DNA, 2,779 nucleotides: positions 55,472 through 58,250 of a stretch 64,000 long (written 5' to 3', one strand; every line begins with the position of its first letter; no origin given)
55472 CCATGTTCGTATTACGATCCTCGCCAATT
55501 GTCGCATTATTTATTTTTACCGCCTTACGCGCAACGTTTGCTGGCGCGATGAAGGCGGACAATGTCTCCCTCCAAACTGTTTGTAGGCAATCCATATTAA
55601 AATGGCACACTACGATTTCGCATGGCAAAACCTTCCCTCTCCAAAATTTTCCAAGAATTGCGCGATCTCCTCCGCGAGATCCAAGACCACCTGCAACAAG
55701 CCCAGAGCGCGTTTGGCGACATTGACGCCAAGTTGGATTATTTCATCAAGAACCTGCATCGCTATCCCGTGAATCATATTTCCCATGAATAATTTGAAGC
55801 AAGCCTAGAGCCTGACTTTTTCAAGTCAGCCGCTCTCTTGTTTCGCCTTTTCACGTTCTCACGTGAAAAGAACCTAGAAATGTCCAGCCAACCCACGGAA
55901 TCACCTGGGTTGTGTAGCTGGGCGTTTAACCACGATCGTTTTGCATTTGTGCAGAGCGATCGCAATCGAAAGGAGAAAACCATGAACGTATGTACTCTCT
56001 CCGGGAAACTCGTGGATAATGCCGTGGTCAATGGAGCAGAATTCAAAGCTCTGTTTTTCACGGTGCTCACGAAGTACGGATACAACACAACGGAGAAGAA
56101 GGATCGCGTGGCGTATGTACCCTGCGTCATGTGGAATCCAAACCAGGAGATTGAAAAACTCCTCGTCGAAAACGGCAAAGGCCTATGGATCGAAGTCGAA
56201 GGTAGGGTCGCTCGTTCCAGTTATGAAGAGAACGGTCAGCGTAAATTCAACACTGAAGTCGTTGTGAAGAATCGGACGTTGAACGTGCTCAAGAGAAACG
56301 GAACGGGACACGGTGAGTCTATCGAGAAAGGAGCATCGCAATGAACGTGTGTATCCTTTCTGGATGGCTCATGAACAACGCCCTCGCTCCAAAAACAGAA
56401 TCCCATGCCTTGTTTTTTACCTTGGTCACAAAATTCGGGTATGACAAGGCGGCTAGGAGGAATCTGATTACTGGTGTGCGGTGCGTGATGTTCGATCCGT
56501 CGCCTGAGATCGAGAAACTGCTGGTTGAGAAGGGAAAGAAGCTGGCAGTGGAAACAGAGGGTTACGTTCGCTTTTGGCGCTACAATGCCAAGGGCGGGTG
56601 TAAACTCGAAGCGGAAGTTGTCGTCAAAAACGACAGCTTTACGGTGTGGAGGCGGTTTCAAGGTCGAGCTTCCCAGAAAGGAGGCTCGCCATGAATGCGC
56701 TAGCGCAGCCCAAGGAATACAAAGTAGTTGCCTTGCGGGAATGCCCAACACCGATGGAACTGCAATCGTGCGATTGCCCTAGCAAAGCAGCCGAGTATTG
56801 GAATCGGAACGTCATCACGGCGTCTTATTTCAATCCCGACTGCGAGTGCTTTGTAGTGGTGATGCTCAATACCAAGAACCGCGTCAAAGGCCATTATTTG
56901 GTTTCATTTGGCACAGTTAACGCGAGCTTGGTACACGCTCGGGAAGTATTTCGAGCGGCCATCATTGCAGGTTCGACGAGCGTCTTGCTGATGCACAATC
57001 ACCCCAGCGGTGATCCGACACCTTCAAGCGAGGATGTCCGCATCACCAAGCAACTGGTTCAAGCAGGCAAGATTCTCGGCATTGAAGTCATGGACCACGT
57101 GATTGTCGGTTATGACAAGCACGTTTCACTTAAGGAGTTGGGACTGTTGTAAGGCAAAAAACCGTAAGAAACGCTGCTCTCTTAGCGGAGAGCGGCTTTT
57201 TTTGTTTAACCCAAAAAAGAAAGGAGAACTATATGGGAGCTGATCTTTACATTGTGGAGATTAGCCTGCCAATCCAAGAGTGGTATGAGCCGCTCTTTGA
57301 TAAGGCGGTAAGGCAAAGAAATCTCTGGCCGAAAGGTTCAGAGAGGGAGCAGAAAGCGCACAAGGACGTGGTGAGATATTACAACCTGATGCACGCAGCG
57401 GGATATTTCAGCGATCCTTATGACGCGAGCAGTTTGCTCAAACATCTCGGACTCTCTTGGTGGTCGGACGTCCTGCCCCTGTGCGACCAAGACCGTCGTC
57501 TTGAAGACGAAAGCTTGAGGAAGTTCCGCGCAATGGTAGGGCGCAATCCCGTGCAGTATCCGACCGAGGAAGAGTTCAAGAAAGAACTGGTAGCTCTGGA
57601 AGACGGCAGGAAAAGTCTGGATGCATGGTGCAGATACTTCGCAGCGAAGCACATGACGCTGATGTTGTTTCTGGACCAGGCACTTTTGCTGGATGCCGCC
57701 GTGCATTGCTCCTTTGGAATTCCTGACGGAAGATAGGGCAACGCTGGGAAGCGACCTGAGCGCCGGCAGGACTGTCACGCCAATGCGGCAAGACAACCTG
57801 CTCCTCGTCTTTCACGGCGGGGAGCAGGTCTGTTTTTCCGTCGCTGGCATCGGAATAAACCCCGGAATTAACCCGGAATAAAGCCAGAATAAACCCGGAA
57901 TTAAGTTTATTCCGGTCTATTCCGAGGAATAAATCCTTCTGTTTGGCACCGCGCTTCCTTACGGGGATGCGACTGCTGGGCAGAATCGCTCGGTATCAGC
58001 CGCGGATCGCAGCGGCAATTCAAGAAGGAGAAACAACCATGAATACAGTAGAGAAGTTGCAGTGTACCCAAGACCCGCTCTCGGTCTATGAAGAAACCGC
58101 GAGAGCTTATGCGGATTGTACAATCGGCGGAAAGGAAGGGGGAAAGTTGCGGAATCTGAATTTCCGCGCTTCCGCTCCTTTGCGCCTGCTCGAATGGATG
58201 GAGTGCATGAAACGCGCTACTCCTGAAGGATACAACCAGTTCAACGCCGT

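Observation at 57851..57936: Array of eight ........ units with helical (10-11 bp) phasing inside the operon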

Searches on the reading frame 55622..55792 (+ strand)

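Call 12: search_protein_families(library=pfam, max_evalue=0.01, proteins=[window:55622-55792:+])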
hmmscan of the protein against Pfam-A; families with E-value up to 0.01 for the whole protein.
window:55622-55792:+ (56 aa): 1 family
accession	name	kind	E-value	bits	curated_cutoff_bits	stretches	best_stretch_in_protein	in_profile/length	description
PF09304.16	Cortex-I_coil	-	0.0045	17.6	60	1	4-47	33-76/107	Cortexillin coiled-coil region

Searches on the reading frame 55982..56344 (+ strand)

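Call 11: search_protein_families(library=pfam, max_evalue=0.01, proteins=[window:55982-56344:+])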
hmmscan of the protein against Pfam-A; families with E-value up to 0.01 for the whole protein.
window:55982-56344:+ (120 aa): 1 family
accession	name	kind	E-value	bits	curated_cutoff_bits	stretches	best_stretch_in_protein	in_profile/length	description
PF00436.31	SSB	-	6e-08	33.1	26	1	1-97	1-100/104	Single-strand binding protein family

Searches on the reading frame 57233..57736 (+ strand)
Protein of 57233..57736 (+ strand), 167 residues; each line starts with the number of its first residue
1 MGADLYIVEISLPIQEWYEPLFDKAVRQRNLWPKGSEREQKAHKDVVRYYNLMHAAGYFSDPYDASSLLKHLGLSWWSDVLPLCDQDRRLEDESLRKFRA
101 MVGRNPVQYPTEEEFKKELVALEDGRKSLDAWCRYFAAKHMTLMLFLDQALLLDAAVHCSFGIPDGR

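Call 11: search_protein_families(library=pfam, max_evalue=0.01, proteins=[window:57233-57736:+])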
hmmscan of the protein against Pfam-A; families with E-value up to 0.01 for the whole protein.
window:57233-57736:+ (167 aa): 0 families

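Call 27: find_homologous_proteins(query=window:57233-57736:+)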
Query window:57233-57736:+ (167 aa): 3 proteins with E <= 0.001 among 16 candidates.
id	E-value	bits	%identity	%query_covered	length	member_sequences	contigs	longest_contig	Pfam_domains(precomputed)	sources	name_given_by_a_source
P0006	1.3e-110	385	100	100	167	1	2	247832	-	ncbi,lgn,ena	-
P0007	4.3e-35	139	41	96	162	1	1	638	-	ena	-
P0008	5.7e-32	129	41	96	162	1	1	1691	-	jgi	jgi:hypothetical protein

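Call 28: find_encoding_contigs(protein=P0008, flank=5000)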
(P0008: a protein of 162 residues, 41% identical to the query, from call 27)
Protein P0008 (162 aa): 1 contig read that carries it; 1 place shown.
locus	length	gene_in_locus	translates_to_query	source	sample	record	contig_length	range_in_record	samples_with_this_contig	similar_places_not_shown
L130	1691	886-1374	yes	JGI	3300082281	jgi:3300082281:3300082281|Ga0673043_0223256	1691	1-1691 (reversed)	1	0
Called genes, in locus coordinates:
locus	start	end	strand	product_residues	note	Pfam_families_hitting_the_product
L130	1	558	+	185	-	?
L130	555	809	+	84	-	PF08845:SymE_toxin (weak)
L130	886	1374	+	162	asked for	-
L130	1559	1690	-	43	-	?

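Call 36: search_protein_families(library=phrogs, max_evalue=0.01, proteins=[window:57233-57736:+])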
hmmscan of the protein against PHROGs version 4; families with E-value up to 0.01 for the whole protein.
window:57233-57736:+ (167 aa): 0 families

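Call 38: search_solved_structures(query=window:57233-57736:+, max_evalue=1)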
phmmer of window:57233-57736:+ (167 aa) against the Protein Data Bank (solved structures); distinct sequences matched with E-value up to 1: 0.

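Call 49: search_protein_families(library=pfam, max_evalue=1, proteins=[window:57233-57736:+])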
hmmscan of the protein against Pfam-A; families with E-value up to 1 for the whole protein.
window:57233-57736:+ (167 aa): 1 family
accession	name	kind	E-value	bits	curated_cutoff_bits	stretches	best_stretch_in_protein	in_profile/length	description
PF08336.16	P4Ha_N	-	0.037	14.3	25.3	1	52-122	53-114/135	Prolyl 4-Hydroxylase alpha-subunit, N-terminal region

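Call 67: predict_structure(alignment_id=A2)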
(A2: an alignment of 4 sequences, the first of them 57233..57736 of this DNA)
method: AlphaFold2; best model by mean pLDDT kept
length: 167 residues; sequences in the alignment: 4
mean_pLDDT: 85.7   pTM: 0.78
mean pLDDT of the five models: 85.7, 84.4, 78.4, 74.1, 66.9
residues with pLDDT >= 90: 88; 70-90: 58; 50-70: 15; < 50: 6
segments of 3 or more residues with pLDDT < 50: 163-167
pLDDT, mean of each block of 10 residues (from residue 1): 82 90 94 95 93 82 77 90 93 96 90 78 66 88 94 93 44
secondary structure, 60 per line:
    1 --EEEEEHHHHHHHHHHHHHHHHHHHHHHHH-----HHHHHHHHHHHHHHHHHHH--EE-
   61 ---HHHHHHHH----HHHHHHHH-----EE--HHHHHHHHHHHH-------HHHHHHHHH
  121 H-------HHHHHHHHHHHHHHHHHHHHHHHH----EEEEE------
elements in order: E3-7 H8-31 H37-55 H64-71 H76-83 H93-104 H112-121 H129-152 E157-161

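Call 71: fold_search(model_id=the predicted structure, library=pdb)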
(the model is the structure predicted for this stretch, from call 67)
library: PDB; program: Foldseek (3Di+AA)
matches with E <= 10: 123; with E <= 0.001: 0
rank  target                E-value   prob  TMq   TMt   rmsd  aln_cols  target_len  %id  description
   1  8zo9_f                6.6e-01  0.13  0.24  0.25  15.9       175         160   12  Structure of the wild-type PSI-9VCPI supercomplex in Nannochloropsis oceanica (released 2025-12-03)
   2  9v7t_F                7.0e-01  0.11  0.23  0.23  16.1       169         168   13  PSI-LHCE supercomplex from Euglena gracilis. (released 2026-04-01)
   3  9kc5_F                1.3e+00  0.13  0.26  0.27  16.3       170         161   11  PSI-LHCI of the red alga Galdieria sulphuraria NIES-3638 (released 2025-04-23)
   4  9ix4_B                1.6e+00  0.25  0.25  0.04  11.3        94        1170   14  Cryo-EM structure of Lactobacillus casei DdmD dimer bound with DNA (released 2025-01-01)
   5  8z11_f                1.8e+00  0.10  0.26  0.27  17.8       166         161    8  Cryo-EM structure of haptophyte photosystem I (released 2025-01-22)
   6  7y7b_F                1.8e+00  0.08  0.24  0.25  15.6       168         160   12  Cryo-EM structure of cryptophyte photosystem I (released 2023-04-12)
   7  9ix4_A                2.0e+00  0.21  0.25  0.04  11.2        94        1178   14  Cryo-EM structure of Lactobacillus casei DdmD dimer bound with DNA (released 2025-01-01)
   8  6l4u_F                2.1e+00  0.10  0.27  0.28  15.7       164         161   10  Structure of the PSI-FCPI supercomplex from diatom (released 2020-05-20)
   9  8wey_F                2.3e+00  0.10  0.27  0.28  15.4       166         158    8  PSI-LHCI of the red alga Cyanidium caldarium RK-1 (NIES-2137) (released 2024-02-14)
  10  8jjr_f                2.3e+00  0.10  0.26  0.26  16.8       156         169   10  Cryo-EM structure of Symbiodinium photosystem I (released 2024-05-15)
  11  2pg8_C                2.3e+00  0.08  0.20  0.10  13.7       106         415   12  Crystal structure of R254K mutanat of DpgC with bound substrate analog (released 2008-01-22)
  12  2y6x                  2.4e+00  0.10  0.21  0.31  14.5       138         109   11  Structure of Psb27 from Thermosynechococcus elongatus (released 2012-01-11)
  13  9kqp_F                2.4e+00  0.06  0.24  0.24  17.0       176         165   11  PSI-LHCI supercomplex binding with 10 Lhcas from C. subellipsoidea (released 2025-02-26)
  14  8j7a_F                2.5e+00  0.08  0.27  0.30  16.2       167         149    8  Coordinates of Cryo-EM structure of the Arabidopsis thaliana PSI in state 1 (PSI-ST1) (released 2023-11-15)
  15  9uas_F                2.5e+00  0.05  0.23  0.23  17.0       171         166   12  PSI-LHCE-LHCII from Euglena gracilis (released 2026-04-01)
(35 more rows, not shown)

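Call 73: search_protein_representatives(alignment_id=A2)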
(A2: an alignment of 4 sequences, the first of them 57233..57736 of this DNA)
Query: 4 sequences, 162 profile positions. Proteins with E-value up to 0.001 (for the whole library): 906; up to 1e-10: 621; up to 1e-30: 140. The best 150 are listed.
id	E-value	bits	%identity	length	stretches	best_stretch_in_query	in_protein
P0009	3.9e-81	287.3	-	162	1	1-162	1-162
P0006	3.4e-77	274.5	-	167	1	1-162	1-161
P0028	1.1e-55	204.5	-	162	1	1-161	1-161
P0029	1.3e-51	191.3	-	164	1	1-162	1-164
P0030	2.5e-50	187.1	-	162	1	1-162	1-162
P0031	2.7e-48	180.5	-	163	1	1-162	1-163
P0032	2.4e-46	174.2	-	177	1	1-162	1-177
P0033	3.4e-46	173.7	-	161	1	1-162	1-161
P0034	5.3e-46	173.1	-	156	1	1-162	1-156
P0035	6.3e-46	172.8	-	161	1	1-162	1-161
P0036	1.0e-45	172.1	-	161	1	1-162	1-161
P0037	1.1e-45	172.1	-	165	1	1-162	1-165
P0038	2.2e-45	171.1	-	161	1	1-159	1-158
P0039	7.7e-45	169.3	-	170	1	1-162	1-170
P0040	1.2e-44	168.6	-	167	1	1-162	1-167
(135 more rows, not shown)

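Call 75: find_encoding_contigs(protein=P0028, flank=5000, max_places=4)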
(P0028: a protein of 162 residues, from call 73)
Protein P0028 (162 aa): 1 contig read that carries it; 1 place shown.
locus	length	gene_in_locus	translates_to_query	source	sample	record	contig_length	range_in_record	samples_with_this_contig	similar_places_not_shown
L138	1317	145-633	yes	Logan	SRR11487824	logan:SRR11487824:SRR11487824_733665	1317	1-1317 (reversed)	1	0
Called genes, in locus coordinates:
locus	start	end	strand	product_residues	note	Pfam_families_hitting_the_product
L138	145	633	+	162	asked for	-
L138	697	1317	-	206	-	?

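Call 76: find_related_loci(query=A4, collection=viral_contigs, flank=3000)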
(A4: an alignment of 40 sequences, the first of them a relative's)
Query A4 (167 aa) in viral_contigs; peptide patterns used: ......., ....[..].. (x = any residue, [..] = any of these).
99 stretches matched a pattern; 48 encode a relative of the query (tblastn E <= 1e-3); 48 distinct loci.
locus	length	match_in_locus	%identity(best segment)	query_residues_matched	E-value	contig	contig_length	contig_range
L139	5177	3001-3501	35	1-164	4e-28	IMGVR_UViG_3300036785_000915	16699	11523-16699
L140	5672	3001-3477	37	1-160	6e-25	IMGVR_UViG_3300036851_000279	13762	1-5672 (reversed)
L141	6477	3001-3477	31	1-161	4e-22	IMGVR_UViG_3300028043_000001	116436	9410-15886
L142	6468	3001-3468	35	1-160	7e-22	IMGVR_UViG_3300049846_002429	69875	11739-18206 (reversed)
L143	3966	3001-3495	30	1-161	8e-21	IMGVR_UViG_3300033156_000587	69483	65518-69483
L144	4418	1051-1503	33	1-161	1e-20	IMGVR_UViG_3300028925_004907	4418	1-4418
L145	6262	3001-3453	33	1-161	2e-20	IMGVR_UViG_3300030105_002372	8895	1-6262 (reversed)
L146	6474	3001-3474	29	1-161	2e-20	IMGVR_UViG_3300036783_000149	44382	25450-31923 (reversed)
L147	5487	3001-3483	30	1-151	2e-19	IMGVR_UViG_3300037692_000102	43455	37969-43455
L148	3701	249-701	31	1-164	3e-19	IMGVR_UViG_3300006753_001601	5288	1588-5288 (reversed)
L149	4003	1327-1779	32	1-161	3e-19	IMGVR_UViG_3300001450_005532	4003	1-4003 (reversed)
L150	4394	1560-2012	32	1-161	3e-19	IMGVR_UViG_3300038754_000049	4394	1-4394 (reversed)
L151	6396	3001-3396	32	1-161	4e-18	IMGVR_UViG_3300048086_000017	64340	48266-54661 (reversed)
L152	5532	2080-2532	31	1-164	9e-18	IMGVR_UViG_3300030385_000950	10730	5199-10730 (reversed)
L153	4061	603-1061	28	1-167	2e-16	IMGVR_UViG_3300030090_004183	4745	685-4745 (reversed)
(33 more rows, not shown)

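Call 86: find_encoding_contigs(protein=P0029, flank=4000, max_places=4)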
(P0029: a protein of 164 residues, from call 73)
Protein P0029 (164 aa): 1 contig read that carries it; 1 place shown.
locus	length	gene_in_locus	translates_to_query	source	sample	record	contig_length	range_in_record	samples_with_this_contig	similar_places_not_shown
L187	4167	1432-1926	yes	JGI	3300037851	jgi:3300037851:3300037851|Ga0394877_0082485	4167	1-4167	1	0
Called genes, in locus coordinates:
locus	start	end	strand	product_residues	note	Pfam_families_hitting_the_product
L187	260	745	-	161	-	-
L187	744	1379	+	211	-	PF21992:DUF6927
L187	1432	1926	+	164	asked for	-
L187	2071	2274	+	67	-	-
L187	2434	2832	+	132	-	-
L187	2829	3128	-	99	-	-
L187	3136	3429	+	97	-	-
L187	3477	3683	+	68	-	-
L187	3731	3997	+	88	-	-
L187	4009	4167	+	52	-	?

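Call 87: find_encoding_contigs(protein=P0030, flank=4000, max_places=4)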
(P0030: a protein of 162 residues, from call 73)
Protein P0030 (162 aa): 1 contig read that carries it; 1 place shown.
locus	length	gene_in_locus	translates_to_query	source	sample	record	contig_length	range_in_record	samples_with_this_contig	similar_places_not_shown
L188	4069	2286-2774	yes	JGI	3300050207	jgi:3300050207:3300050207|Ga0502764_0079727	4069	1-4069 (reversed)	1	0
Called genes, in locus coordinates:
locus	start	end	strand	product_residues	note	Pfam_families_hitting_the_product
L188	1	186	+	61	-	?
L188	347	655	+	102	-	PF00436:SSB (weak)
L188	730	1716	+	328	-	PF01807:Zn_ribbon_DnaG, PF08275:DNAG_N (faint), PF01751:Toprim (weak), PF13155:Toprim_2, PF13662:Toprim_4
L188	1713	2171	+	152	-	PF04002:RadC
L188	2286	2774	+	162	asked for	-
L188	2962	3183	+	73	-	-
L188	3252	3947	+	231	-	-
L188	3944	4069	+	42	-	?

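Call 94: search_protein_families(library=padloc, max_evalue=0.01, proteins=[window:57233-57736:+])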
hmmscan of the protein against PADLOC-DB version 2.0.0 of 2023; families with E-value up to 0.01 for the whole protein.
window:57233-57736:+ (167 aa): 0 families

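Call 96: fold_search(model_id=the predicted structure, library=viral)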
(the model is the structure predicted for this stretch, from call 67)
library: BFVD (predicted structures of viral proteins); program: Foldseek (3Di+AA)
matches with E <= 10: 125; with E <= 0.001: 0
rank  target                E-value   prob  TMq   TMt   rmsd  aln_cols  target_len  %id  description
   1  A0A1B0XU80            1.2e+00  0.89  0.29  0.66   2.6        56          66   18  (no name in the UniProt tables at hand)
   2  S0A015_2              1.2e+00  0.15  0.26  0.05  13.9       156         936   10  Uncharacterized protein [Cellulophaga phage phi19:3]
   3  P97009                1.4e+00  0.95  0.25  0.56   1.9        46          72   17  (no name in the UniProt tables at hand)
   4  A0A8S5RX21            1.7e+00  0.91  0.25  0.49   1.6        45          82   22  Uncharacterized protein [Siphoviridae sp. ct0Go27]
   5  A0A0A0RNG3            1.8e+00  0.11  0.22  0.28  14.2       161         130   13  Uncharacterized protein [Bacillus phage Mater]
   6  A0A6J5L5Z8            1.8e+00  0.04  0.19  0.17  20.1       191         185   12  Uncharacterized protein [uncultured Caudovirales phage]
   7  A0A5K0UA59            1.9e+00  0.14  0.26  0.32  12.6       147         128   16  Uncharacterized protein [Yasminevirus sp. GU-2018]
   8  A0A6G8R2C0            2.1e+00  0.82  0.26  0.45   1.9        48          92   17  Uncharacterized protein [Arthrobacter phage BlueFeather]
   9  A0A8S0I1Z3            2.1e+00  0.08  0.23  0.22  15.7       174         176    9  (no name in the UniProt tables at hand)
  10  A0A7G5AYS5            2.5e+00  0.16  0.27  0.25  15.6       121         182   12  (no name in the UniProt tables at hand)
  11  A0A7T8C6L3            2.7e+00  0.10  0.27  0.36  15.3       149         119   10  (no name in the UniProt tables at hand)
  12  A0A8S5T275            2.8e+00  0.09  0.25  0.10  19.2       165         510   10  Tail tape measure (Fragment) [Siphoviridae sp. ctnR15]
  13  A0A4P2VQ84            3.0e+00  0.75  0.25  0.56   1.6        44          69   16  (no name in the UniProt tables at hand)
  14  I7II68                3.2e+00  0.13  0.26  0.15  10.0       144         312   11  Transposase, IS607 family [Campylobacter phage CP21]
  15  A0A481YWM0            3.4e+00  0.72  0.25  0.08   2.0        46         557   11  DEAD/SNF2-like helicase [Marseillevirus LCMAC201]
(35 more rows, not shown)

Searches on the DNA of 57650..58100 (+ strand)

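Call 102: search_dna_similar(query=window:57780-58040:+, collection=plasmids, mode=distant, max_rows=10, max_evalue=0.01)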
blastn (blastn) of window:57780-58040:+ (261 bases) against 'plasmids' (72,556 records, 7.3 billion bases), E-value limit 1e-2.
No match.

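Call 106: search_rna_families(source=window, start=57650, end=58100, threshold=evalue, max_evalue=1)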
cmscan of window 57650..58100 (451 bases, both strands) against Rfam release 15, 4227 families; matches with E-value up to 1: 2.
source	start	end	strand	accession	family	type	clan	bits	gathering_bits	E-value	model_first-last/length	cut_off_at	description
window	57856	57904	-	RF04027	mir-1422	Gene; miRNA;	-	23.9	60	0.063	1-84/84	no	mir-1422 microRNA precursor family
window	57762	57845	+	RF00062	HgcC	Gene;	-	14.6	50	0.52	1-130/130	no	HgcC family RNA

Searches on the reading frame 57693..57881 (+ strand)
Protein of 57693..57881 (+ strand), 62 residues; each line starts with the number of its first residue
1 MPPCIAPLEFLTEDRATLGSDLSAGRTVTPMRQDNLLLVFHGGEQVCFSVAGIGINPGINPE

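Call 109: find_encoding_contigs(protein=window:57693-57881:+, flank=1000, max_places=10)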
Protein window:57693-57881:+ (62 aa): 4 contigs read that carry it; 1 place shown.
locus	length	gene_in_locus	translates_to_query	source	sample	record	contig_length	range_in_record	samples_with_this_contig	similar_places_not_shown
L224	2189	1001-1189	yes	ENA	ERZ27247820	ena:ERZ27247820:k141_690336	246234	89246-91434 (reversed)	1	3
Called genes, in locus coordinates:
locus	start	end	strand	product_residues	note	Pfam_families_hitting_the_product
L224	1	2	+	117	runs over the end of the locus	-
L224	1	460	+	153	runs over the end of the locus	PF04002:RadC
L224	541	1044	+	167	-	-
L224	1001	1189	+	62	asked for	-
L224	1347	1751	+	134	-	-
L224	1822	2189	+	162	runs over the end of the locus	-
